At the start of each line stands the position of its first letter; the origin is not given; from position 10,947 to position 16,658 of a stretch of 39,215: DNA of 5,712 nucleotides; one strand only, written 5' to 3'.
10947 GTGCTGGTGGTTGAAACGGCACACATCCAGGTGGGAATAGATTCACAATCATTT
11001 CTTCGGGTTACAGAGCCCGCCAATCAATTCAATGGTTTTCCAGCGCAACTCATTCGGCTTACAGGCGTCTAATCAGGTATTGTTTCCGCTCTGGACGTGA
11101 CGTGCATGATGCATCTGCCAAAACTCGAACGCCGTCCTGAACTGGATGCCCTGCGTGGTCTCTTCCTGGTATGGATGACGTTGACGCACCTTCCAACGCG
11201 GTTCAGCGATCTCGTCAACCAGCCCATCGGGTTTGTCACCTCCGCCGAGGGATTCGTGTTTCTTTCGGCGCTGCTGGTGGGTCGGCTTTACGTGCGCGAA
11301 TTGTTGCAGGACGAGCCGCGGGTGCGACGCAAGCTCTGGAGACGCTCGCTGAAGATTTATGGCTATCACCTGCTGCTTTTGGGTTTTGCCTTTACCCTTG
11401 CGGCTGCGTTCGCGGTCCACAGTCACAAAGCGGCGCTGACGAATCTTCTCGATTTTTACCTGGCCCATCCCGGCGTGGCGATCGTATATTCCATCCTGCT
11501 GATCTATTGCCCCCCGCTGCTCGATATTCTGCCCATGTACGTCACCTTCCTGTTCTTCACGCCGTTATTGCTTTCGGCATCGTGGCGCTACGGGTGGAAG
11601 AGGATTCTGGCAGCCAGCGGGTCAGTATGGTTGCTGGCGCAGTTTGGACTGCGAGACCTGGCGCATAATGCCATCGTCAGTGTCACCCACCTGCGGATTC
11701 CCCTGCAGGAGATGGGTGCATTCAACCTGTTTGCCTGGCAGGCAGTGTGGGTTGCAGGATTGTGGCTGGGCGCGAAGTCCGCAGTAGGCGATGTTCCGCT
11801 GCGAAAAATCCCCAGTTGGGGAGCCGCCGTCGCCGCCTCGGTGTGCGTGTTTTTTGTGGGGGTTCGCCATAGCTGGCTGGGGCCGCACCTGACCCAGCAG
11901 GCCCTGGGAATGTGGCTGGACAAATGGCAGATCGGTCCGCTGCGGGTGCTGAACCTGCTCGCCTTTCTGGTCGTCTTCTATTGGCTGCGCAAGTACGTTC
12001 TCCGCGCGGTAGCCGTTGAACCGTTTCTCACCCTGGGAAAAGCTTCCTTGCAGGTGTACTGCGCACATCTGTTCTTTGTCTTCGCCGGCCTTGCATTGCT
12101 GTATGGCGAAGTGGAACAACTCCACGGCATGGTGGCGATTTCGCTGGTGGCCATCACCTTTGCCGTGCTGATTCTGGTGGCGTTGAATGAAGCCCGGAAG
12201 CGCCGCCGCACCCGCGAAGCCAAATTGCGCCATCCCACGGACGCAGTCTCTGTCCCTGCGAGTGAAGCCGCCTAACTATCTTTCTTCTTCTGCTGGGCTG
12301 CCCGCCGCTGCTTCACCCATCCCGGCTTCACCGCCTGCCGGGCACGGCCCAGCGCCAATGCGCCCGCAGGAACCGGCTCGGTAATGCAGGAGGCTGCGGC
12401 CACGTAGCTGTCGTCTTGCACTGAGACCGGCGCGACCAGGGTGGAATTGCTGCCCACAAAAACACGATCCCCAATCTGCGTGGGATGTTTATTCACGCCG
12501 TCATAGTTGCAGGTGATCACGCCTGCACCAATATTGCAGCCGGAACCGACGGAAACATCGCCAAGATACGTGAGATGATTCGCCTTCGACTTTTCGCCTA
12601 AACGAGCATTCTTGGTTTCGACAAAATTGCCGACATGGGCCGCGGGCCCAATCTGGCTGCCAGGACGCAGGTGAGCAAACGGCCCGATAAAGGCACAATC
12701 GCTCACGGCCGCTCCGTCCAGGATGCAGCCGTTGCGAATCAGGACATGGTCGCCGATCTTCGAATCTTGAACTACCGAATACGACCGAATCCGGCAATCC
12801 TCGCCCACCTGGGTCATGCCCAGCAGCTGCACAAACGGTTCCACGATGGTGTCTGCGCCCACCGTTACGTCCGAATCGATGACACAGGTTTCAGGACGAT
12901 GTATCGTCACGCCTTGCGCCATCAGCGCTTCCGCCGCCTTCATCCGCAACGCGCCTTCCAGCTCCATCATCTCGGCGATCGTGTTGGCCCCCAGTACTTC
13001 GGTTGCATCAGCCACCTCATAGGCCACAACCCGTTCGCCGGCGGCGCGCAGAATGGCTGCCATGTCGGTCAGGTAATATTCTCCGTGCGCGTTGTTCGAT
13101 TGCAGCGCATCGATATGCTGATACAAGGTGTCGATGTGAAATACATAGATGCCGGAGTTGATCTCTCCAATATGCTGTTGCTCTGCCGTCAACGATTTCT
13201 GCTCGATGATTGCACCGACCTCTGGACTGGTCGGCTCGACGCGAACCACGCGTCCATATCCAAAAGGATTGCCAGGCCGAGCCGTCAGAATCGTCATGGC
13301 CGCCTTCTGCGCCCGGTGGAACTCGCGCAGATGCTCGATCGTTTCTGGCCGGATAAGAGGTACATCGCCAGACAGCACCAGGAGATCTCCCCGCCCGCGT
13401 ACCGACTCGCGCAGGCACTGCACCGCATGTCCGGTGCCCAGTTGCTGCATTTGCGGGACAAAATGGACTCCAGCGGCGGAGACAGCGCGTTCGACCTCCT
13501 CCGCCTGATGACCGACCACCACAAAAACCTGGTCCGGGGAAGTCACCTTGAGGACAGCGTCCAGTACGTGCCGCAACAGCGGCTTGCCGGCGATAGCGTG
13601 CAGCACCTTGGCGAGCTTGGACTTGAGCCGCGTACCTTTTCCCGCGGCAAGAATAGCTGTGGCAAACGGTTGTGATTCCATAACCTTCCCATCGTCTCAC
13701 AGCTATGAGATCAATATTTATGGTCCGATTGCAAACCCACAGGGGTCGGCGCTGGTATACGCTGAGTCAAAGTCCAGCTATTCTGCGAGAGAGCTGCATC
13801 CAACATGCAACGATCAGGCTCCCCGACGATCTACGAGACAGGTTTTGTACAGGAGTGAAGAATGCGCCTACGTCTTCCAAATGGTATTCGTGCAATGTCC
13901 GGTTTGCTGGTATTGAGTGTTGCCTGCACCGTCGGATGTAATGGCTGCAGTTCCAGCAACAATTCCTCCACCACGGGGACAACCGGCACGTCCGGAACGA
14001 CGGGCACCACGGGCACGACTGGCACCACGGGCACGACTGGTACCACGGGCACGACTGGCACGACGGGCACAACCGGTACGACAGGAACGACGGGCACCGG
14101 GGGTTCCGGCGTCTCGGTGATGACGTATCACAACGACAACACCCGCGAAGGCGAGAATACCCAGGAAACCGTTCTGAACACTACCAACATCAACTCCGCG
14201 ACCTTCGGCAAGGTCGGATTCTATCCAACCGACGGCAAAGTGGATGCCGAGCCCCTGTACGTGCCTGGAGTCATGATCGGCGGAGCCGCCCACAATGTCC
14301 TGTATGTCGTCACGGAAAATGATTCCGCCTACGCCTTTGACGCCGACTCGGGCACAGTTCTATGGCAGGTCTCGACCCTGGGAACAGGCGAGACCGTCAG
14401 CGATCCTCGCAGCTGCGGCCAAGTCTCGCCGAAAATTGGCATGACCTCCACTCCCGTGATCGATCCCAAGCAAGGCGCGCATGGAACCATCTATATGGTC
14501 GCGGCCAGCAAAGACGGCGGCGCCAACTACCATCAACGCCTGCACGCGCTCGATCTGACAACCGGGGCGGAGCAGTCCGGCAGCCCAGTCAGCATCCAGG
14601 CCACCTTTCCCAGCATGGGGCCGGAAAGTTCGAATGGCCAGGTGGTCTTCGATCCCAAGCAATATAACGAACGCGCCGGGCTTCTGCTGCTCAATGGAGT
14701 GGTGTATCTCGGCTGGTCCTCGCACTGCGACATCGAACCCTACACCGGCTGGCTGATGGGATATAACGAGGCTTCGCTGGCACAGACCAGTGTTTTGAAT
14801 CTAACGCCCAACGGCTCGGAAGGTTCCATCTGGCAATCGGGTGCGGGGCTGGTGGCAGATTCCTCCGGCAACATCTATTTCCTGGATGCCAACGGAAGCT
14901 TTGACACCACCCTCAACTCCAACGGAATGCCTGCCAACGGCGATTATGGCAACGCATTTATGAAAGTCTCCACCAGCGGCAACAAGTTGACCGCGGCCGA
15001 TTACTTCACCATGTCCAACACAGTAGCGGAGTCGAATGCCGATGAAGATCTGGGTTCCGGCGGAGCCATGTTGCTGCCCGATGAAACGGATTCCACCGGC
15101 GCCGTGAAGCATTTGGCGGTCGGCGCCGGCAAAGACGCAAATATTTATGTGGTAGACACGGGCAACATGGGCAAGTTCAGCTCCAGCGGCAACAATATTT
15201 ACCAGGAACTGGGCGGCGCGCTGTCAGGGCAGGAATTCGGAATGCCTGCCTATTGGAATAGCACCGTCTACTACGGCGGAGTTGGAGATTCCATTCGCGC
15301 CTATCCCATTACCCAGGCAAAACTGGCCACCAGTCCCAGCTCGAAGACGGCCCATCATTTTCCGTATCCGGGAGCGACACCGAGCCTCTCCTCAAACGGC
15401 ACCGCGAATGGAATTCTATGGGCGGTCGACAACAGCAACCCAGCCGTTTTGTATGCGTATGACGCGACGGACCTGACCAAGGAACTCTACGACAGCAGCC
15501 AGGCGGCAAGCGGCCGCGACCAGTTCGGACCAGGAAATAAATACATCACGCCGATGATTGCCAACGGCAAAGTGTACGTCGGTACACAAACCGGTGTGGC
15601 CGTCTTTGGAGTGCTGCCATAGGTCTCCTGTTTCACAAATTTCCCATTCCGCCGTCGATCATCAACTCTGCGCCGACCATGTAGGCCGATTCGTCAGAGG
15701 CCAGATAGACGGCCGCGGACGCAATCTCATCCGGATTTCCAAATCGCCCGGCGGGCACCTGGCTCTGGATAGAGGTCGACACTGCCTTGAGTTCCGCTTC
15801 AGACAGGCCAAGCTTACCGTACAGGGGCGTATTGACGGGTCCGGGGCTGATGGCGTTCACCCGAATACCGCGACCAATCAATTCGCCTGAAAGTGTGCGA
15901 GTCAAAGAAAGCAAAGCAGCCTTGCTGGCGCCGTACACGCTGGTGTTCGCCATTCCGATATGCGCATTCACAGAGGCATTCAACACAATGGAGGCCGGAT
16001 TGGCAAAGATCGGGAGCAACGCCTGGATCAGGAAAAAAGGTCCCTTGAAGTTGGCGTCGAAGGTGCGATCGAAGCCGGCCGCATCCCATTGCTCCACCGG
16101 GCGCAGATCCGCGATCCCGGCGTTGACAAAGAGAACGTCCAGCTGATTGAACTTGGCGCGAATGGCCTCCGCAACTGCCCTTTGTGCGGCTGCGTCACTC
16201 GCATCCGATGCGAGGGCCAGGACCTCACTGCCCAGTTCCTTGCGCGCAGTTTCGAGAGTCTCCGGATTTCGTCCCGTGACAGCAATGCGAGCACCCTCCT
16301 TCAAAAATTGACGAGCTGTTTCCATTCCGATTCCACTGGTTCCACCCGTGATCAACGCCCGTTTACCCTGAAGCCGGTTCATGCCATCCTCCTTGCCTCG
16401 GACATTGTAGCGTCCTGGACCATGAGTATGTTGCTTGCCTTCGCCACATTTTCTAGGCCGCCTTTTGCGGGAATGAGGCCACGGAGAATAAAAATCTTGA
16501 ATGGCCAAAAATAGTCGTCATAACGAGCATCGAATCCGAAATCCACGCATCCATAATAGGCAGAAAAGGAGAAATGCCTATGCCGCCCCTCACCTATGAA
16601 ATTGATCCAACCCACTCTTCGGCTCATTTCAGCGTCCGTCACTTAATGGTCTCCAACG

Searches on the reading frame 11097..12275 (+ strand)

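Call 10: search_protein_families(library=pfam, proteins=[window:11097-12275:+], max_evalue=0.001)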
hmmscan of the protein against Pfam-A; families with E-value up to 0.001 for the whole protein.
window:11097-12275:+ (392 aa): 1 family
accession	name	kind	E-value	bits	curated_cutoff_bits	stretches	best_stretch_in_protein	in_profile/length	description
PF10129.15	OpgC_C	-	3.8e-60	204.1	21.4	1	12-364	1-352/358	OpgC protein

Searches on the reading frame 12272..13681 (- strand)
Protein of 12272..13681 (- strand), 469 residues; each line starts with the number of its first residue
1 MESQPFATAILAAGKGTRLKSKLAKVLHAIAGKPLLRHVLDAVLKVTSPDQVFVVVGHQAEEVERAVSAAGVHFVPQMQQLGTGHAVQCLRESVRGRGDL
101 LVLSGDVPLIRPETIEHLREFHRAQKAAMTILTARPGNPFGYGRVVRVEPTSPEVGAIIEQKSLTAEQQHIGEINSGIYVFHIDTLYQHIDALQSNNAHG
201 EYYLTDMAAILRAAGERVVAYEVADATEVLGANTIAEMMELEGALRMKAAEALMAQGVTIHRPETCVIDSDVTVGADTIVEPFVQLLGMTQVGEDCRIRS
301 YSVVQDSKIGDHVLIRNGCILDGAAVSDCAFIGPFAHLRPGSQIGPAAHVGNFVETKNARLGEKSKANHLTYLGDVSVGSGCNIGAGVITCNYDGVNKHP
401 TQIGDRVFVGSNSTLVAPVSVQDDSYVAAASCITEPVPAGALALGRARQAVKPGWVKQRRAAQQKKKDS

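Call 10: search_protein_families(library=pfam, proteins=[window:12272-13681:-], max_evalue=0.001)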
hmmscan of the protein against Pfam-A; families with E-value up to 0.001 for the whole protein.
window:12272-13681:- (469 aa): 9 families
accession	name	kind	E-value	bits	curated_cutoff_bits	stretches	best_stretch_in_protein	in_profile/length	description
PF00132.30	Hexapep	-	5.7e-26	89.5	27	3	290-321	2-34/36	Bacterial transferase hexapeptide (six repeats)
PF12804.13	NTP_transf_3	-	9.6e-23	81.6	27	1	9-144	2-135/160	MobA-like NTP transferase domain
PF00483.29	NTP_transferase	-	2e-13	50.9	21.2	1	10-221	4-219/245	Nucleotidyl transferase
PF25084.1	LbH_EIF2B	-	5.4e-12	46.1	54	1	260-353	10-102/105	EIF2B subunit epsilon LbH domain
PF14602.12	Hexapep_2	-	2.5e-08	33.9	27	1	400-434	1-33/34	Hexapeptide repeat of succinyl-transferase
PF01128.25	IspD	-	2.8e-07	31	27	1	9-74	4-70/221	2-C-methyl-D-erythritol 4-phosphate cytidylyltransferase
PF02348.25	CTP_transf_3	-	6.9e-07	29.7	22.6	1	16-129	10-122/217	Cytidylyltransferase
PF24894.1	Hexapep_GlmU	-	0.00028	21.4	23.3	0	243-312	10-80/104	GlmU-like, C-terminal hexapeptide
PF01983.22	CofC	-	0.0004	20.1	22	1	14-135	8-124/217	Guanylyl transferase CofC like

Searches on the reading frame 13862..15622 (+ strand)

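Call 10: search_protein_families(library=pfam, proteins=[window:13862-15622:+], max_evalue=0.001)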
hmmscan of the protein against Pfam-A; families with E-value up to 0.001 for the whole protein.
window:13862-15622:+ (586 aa): 2 families
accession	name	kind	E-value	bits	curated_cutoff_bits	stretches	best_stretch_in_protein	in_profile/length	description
PF01391.23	Collagen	-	1.5e-05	25.1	27.2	1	39-81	13-55/60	Collagen triple helix repeat (20 copies)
PF13360.13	PQQ_2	-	0.00022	21.4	27.6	0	206-237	206-229/233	Outer membrane protein assembly factor BamB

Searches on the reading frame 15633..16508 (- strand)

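Call 10: search_protein_families(library=pfam, proteins=[window:15633-16508:-], max_evalue=0.001)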
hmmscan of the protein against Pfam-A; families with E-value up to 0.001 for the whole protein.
window:15633-16508:- (291 aa): 4 families
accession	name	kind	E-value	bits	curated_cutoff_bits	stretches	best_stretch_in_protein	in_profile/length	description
PF13561.12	adh_short_C2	-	1.2e-61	208.8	27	1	58-288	6-235/236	Enoyl-(Acyl carrier protein) reductase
PF00106.31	adh_short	-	8e-49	166.2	26.6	1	49-233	1-190/195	short chain dehydrogenase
PF08659.16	KR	-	9.2e-17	62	22.6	1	52-205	4-162/180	KR domain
PF23441.1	SDR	-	6.2e-11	42.6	27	1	44-288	3-255/258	SDR-like rossmann domain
